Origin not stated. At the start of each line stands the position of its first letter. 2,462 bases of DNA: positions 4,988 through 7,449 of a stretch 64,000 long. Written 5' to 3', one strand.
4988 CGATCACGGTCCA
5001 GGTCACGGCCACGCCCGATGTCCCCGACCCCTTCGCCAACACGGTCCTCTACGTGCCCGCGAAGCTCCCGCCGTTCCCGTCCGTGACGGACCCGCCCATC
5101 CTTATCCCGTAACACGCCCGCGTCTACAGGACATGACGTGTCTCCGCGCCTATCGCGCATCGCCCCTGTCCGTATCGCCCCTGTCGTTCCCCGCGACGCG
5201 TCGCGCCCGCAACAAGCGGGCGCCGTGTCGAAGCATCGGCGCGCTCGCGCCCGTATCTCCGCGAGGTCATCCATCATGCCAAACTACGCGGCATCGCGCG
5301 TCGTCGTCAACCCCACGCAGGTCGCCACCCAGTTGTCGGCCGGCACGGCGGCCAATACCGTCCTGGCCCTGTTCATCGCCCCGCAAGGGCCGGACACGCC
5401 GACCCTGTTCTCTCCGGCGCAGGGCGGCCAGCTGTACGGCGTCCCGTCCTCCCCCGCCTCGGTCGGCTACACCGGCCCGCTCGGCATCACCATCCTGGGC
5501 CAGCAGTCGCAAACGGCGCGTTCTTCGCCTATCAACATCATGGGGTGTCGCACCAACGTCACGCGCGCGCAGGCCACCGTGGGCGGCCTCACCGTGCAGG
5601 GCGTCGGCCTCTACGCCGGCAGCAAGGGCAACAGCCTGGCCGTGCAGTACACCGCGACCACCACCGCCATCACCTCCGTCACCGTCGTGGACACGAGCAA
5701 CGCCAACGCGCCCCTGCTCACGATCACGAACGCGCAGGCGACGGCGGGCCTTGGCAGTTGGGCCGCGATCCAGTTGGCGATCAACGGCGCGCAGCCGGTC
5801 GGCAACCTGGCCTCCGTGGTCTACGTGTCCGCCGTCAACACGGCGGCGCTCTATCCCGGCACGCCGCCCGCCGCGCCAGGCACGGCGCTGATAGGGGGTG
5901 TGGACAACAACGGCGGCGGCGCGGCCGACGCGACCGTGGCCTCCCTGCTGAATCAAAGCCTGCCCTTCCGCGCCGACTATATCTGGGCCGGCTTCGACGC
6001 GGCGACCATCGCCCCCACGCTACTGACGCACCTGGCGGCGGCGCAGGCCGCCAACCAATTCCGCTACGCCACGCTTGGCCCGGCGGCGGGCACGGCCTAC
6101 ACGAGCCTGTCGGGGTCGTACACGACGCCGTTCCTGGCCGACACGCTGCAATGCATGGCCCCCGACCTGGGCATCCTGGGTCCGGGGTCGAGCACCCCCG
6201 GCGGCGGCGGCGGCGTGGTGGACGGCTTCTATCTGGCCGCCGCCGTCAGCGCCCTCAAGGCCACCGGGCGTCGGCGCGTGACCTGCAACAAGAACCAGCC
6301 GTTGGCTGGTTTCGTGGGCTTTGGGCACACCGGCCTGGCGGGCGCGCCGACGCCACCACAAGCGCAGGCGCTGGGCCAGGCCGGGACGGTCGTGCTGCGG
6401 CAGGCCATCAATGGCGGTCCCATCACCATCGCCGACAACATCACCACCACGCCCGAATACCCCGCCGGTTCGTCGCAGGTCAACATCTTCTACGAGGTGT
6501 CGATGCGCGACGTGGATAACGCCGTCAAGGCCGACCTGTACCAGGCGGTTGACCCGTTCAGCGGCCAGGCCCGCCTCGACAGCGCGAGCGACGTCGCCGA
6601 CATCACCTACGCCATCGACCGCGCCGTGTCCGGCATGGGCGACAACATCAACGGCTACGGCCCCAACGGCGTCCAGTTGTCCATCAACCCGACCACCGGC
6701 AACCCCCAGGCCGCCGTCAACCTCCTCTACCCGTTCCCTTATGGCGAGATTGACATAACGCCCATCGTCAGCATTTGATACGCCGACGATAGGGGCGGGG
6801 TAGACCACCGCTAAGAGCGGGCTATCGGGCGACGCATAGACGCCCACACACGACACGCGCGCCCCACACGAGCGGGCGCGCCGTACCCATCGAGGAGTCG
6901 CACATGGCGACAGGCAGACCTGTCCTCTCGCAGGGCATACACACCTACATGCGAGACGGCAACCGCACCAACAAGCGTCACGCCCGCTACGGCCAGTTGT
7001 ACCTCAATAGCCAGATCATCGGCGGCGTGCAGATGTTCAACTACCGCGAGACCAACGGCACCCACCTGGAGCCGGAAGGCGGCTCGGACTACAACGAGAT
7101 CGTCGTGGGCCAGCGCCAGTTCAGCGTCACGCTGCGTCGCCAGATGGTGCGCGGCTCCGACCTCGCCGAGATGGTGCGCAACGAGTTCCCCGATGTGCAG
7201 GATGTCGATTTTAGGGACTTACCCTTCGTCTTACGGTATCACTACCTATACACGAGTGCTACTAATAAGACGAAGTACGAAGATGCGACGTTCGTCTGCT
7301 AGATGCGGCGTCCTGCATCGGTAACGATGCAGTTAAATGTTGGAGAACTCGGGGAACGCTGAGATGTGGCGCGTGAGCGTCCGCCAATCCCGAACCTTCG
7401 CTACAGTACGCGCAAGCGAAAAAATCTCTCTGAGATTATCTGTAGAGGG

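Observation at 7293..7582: Group I intron splits the tail tube gene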

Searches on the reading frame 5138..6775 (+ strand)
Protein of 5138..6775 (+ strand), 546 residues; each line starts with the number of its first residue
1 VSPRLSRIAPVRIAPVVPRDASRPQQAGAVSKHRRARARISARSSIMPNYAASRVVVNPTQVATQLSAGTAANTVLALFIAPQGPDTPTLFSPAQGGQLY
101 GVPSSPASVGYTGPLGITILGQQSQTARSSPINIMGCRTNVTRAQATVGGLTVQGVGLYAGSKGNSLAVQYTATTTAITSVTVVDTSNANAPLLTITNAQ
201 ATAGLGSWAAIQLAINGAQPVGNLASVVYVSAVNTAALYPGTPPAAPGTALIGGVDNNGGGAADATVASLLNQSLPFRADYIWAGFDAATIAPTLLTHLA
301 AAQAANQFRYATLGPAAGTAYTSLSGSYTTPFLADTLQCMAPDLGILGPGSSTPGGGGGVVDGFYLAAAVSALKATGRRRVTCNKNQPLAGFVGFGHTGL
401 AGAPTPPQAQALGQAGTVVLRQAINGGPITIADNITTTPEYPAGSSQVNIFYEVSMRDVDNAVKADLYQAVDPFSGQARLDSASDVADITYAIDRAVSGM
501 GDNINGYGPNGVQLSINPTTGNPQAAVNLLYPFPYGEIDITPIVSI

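Call 6: search_protein_families(library=pfam, proteins=[window:5138-6775:+], max_evalue=0.1)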
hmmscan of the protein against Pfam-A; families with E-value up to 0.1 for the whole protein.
window:5138-6775:+ (546 aa): 0 families

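Call 7: search_protein_families(library=phrogs, proteins=[window:5138-6775:+], max_evalue=0.1)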
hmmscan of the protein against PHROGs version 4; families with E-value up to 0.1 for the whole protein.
window:5138-6775:+ (546 aa): 0 families

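Call 50: search_solved_structures(query=window:5276-6775:+, max_evalue=1)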
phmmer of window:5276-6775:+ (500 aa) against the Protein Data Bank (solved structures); distinct sequences matched with E-value up to 1: 0.

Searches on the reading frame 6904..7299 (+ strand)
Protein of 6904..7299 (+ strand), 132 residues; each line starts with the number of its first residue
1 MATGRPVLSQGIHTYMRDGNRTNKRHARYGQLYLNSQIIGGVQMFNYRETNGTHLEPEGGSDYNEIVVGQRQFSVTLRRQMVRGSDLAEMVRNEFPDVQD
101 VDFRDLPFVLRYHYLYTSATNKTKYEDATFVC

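Call 6: search_protein_families(library=pfam, proteins=[window:6904-7299:+], max_evalue=0.1)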
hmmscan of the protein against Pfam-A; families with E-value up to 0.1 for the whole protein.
window:6904-7299:+ (132 aa): 0 families

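Call 7: search_protein_families(library=phrogs, proteins=[window:6904-7299:+], max_evalue=0.1)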
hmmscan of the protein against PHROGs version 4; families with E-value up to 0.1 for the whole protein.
window:6904-7299:+ (132 aa): 1 family
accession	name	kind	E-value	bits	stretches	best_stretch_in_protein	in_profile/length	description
phrog_27370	-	unknown function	0.057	11.8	1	1-40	491-532/1545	-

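Call 8: find_homologous_proteins(query=window:6904-7299:+, max_evalue=0.001)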
Query window:6904-7299:+ (132 aa): 3 proteins with E <= 0.001 among 5 candidates. Only proteins of 72 to 231 residues were searched: fused or split forms outside these lengths cannot appear, so this answer is no evidence that the protein stands alone or is whole; find_related_loci, which searches DNA, has no such limit.
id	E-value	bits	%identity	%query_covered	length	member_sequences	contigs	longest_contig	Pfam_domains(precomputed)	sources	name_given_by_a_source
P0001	3.7e-81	287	99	98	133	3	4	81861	-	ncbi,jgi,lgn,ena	-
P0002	3.1e-74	265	90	98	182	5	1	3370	-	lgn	-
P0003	4.0e-54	200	71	97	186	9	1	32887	-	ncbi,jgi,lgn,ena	-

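Call 11: find_encoding_contigs(protein=P0001, flank=6000, max_places=6)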
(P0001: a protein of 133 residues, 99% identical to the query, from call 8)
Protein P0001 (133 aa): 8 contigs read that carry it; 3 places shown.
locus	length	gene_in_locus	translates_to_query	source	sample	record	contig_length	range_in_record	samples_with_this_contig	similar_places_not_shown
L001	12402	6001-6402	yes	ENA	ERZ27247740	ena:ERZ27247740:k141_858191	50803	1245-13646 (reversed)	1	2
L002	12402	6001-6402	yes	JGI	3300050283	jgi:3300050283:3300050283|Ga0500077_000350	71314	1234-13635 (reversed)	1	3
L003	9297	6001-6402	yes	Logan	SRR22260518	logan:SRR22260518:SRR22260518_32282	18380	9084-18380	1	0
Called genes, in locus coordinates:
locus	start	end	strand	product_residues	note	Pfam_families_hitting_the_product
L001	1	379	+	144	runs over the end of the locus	-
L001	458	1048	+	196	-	-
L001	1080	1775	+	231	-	-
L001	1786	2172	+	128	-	-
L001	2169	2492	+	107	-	-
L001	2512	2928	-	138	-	-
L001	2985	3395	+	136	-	-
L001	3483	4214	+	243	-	-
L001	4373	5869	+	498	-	-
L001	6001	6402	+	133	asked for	-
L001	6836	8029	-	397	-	PF01541:GIY-YIG (faint), PF07460:NUMOD3 (faint)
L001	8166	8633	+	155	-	-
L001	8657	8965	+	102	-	-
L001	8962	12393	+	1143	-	PF01464:SLT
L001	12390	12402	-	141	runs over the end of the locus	-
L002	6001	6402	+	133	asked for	-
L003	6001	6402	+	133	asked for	-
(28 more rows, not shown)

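Call 12: find_encoding_contigs(protein=P0002, flank=6000, max_places=6)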
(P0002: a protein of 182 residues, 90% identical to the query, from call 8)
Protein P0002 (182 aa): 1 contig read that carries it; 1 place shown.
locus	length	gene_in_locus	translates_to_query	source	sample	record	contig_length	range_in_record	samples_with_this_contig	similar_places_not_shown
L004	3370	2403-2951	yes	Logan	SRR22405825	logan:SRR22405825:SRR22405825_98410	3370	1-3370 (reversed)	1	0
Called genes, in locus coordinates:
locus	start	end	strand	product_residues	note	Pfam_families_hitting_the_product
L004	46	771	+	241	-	-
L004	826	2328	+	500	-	-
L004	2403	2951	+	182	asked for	-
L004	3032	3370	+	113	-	?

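Call 13: find_encoding_contigs(protein=P0003, flank=6000, max_places=6)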
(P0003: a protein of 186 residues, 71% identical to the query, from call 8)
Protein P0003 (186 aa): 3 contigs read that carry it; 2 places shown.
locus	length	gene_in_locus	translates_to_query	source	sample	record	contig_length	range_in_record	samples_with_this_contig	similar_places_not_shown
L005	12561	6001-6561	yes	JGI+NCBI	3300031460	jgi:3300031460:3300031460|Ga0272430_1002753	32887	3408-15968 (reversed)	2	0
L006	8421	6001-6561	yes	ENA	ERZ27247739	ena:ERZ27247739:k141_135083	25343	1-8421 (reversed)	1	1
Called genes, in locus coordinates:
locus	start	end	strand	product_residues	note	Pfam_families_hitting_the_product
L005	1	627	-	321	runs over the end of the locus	PF07460:NUMOD3 (faint), PF01844:HNH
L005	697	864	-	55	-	PF03869:Arc (weak), PF22513:FitA-like_RHH (weak)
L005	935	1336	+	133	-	-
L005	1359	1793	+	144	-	-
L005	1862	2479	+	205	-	-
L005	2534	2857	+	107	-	-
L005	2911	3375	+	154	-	-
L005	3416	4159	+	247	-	-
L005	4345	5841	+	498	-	-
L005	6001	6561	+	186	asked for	-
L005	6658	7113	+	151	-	-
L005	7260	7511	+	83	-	-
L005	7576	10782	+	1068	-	PF01464:SLT (faint)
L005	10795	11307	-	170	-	-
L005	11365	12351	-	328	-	PF01541:GIY-YIG (weak)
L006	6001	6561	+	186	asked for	-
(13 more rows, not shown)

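Call 23: find_related_loci(query=A3, collection=viral_contigs, flank=3000)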
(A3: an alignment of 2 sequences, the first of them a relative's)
Query A3 (182 aa) in viral_contigs; peptide patterns used: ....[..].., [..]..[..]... (x = any residue, [..] = any of these).
34 stretches matched a pattern; 2 encode a relative of the query (tblastn E <= 1e-3); 2 distinct loci.
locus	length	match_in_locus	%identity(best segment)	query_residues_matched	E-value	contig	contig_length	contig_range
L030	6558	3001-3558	72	1-182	2e-82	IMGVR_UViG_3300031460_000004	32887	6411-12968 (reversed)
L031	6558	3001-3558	72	1-182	4e-83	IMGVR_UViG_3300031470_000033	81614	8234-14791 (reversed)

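Call 24: find_related_loci(query=A3, collection=metagenome_contigs, flank=3000)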
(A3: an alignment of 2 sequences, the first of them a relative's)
Query A3 (182 aa) in metagenome_contigs; peptide patterns used: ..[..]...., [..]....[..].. (x = any residue, [..] = any of these).
328 stretches matched a pattern; 3 encode a relative of the query (tblastn E <= 1e-3); 3 distinct loci.
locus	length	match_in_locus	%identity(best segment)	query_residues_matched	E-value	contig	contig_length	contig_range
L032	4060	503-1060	72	1-182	5e-83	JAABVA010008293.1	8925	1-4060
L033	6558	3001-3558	72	1-182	6e-83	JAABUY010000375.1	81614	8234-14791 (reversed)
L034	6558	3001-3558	72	1-182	3e-82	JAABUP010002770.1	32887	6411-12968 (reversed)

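Call 36: search_protein_representatives(protein=P0002)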
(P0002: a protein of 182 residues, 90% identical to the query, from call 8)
Query: 182 residues. Proteins with E-value up to 0.001 (for the whole library): 29; up to 1e-10: 19; up to 1e-30: 1. The best 29 are listed.
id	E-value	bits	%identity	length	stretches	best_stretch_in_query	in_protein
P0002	2.6e-121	418.2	100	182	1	1-182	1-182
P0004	5.5e-30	120.7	39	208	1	16-171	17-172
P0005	6.7e-27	110.7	38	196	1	17-162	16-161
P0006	1.0e-25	106.8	36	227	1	18-171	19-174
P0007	4.1e-25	104.9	37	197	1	18-173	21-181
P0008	2.0e-23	99.4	35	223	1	19-168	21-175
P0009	3.6e-23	98.5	35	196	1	7-167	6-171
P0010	3.3e-22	95.4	38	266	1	15-164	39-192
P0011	4.2e-22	95.0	38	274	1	38-170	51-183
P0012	2.1e-17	79.8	32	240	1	40-170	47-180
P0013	3.0e-17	79.2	31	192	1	16-164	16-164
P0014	3.1e-16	75.9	33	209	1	24-170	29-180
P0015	7.8e-16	74.6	72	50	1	133-182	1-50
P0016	8.0e-16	74.6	35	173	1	40-181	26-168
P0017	3.1e-15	72.7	29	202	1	6-181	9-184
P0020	2.3e-11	60.1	35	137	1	25-131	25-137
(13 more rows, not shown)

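Call 38: find_encoding_contigs(protein=P0020, flank=4000, max_places=4)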
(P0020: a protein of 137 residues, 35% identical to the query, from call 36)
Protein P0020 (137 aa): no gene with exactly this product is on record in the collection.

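Call 40: search_protein_families(library=pfam, alignment_id=A4, max_evalue=0.01)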
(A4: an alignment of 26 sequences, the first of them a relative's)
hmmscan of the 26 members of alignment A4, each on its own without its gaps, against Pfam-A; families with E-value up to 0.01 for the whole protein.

A. member 1, P0002 (182 aa): 0 families

B. families by the number of members that match (of 26 scanned): 0 families

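Call 44: predict_structure(alignment_id=A4)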
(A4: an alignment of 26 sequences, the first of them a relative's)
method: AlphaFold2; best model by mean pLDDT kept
length: 182 residues; sequences in the alignment: 26
mean_pLDDT: 84.6   pTM: 0.72
mean pLDDT of the five models: 84.6, 83.5, 83.1, 82.4, 79.0
residues with pLDDT >= 90: 109; 70-90: 46; 50-70: 10; < 50: 17
segments of 3 or more residues with pLDDT < 50: 1-17
pLDDT, mean of each block of 10 residues (from residue 1): 43 50 76 92 92 91 92 94 92 91 92 89 85 94 94 95 85 78 61
secondary structure, 60 per line:
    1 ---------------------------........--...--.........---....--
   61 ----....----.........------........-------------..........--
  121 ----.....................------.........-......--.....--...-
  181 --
elements in order: E31-35 E38-40 E43-51 E55-58 E65-68 E73-81 H88-95 E109-118 E125-145 E152-160 E162-167 E170-174

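Call 47: fold_search(model_id=the predicted structure, library=pdb)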
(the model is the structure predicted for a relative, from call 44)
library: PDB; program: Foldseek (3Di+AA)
matches with E <= 10: 500; with E <= 0.001: 76
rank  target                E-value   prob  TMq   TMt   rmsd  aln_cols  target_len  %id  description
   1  8r5g_C                1.6e-07  1.00  0.58  0.73   4.4       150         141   14  Neck-tail junction of phage 812 virion (C6) (released 2024-11-27)
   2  8q01_A                3.3e-07  1.00  0.57  0.73   4.3       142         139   13  Neck of phage 812 after tail contraction (C6) (released 2024-08-07)
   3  8q01_G                7.9e-07  1.00  0.57  0.73   4.3       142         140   13  Neck of phage 812 after tail contraction (C6) (released 2024-08-07)
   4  9qgn_1A               1.2e-06  1.00  0.55  0.66   4.2       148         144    9  Cryo-EM structure of the PlPVC1 cap, 6-fold symmetrized (C6), in extended state (released 2025-10-29)
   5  6rap_A                2.4e-06  1.00  0.50  0.58   5.1       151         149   12  Cryo-EM structure of the anti-feeding prophage cap (AFP tube terminating cap) (released 2019-04-17)
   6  7b5h_AM               2.9e-06  1.00  0.53  0.61   4.7       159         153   14  Cryo-EM structure of the contractile injection system base plate from Anabaena PCC7120 (released 2022-02-23)
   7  6j0b_a                4.8e-06  1.00  0.54  0.64   4.2       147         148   11  Cryo-EM Structure of an Extracellular Contractile Injection System, PVC sheath-tube complex in extended state (released 2019-04-10)
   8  9qgl_1A               4.8e-06  1.00  0.53  0.63   4.1       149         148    9  Cryo-EM structure of the PlPVC1 baseplate, 6-fold symmetrized (C6), in extended state (released 2025-10-29)
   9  6rao_F                5.1e-06  1.00  0.45  0.52   6.1       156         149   12  Cryo-EM structure of the anti-feeding prophage (AFP) baseplate, 6-fold symmetrised (released 2019-04-17)
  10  8gtb_A                6.0e-06  1.00  0.52  0.71   5.3       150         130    9  Cryo-EM structure of the marine siphophage vB_DshS-R4C tail tube protein (released 2023-07-12)
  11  6rao_A                1.1e-05  1.00  0.49  0.57   5.2       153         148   13  Cryo-EM structure of the anti-feeding prophage (AFP) baseplate, 6-fold symmetrised (released 2019-04-17)
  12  9qgl_5A               1.2e-05  1.00  0.49  0.58   4.5       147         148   14  Cryo-EM structure of the PlPVC1 baseplate, 6-fold symmetrized (C6), in extended state (released 2025-10-29)
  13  6tba_50               1.4e-05  1.00  0.52  0.70   5.7       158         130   12  Virion of native gene transfer agent (GTA) particle (released 2020-07-22)
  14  8v3t_E                1.6e-05  1.00  0.57  0.74   4.3       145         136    8  CryoEM Structure of Diffocin - precontracted - Collar (released 2024-08-28)
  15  9gts_1a               1.7e-05  1.00  0.46  0.54   5.4       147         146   13  Cryo-EM structure of a contractile injection system in Streptomyces coelicolor, the cap portion in extended state. (released 2025-06-18)
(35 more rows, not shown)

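Call 48: fold_search(model_id=the predicted structure, library=viral)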
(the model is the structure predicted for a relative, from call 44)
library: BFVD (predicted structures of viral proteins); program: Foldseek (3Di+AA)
matches with E <= 10: 500; with E <= 0.001: 237
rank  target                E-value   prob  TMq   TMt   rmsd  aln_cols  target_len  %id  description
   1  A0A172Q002            4.1e-08  1.00  0.65  0.53   9.7       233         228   10  Major structural protein [Acinetobacter phage vB_AbaM_ME3]
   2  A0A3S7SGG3            5.1e-08  1.00  0.62  0.77   4.3       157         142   18  (no name in the UniProt tables at hand)
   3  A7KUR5                8.7e-08  1.00  0.62  0.25   6.6       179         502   12  (no name in the UniProt tables at hand)
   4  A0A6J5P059            3.6e-07  1.00  0.56  0.43   7.3       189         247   10  Virion structural protein [uncultured Caudovirales phage]
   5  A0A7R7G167            5.9e-07  1.00  0.56  0.43  11.7       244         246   11  (no name in the UniProt tables at hand)
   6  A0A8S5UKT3            7.3e-07  1.00  0.54  0.64   4.9       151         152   14  Tail tube protein [Myoviridae sp. ctQf419]
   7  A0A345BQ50            8.7e-07  1.00  0.55  0.65   5.0       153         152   11  (no name in the UniProt tables at hand)
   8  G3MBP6                1.3e-06  1.00  0.56  0.54  12.5       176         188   14  Gp180 [Bacillus phage G]
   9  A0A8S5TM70            1.3e-06  1.00  0.54  0.69   4.9       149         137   14  Tail tube protein [Siphoviridae sp. ctgn638]
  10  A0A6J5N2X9            1.8e-06  1.00  0.49  0.61   6.8       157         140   12  Phage major tail protein TP901-1 [uncultured Caudovirales phage]
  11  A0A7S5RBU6            2.0e-06  1.00  0.50  0.41   6.5       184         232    9  (no name in the UniProt tables at hand)
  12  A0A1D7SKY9            2.6e-06  1.00  0.40  0.28   8.9       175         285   14  Capsid protein [Cyanophage S-RIM14]
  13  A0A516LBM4            2.9e-06  1.00  0.54  0.54   5.6       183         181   12  (no name in the UniProt tables at hand)
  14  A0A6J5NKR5            2.9e-06  1.00  0.56  0.52  10.8       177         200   11  Bacteriophage T4, Gp19, tail tube [uncultured Caudovirales phage]
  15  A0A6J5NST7            2.9e-06  1.00  0.55  0.18   8.1       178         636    7  Uncharacterized protein [uncultured Caudovirales phage]
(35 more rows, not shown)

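Call 75: find_related_loci(query=P0020, collection=viral_contigs, flank=3000)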
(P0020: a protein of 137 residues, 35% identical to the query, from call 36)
Query P0020 (137 aa) in viral_contigs; peptide patterns used: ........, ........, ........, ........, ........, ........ (x = any residue, [..] = any of these).
19 stretches matched a pattern, but none encodes a relative of the query by tblastn (E <= 1e-3).

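Call 77: find_related_loci(query=A3, collection=genome_contigs, flank=3000)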
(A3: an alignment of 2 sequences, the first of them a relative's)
Query A3 (182 aa) in genome_contigs; peptide patterns used: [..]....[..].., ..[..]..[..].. (x = any residue, [..] = any of these).
56 stretches matched a pattern, but none encodes a relative of the query by tblastn (E <= 1e-3).
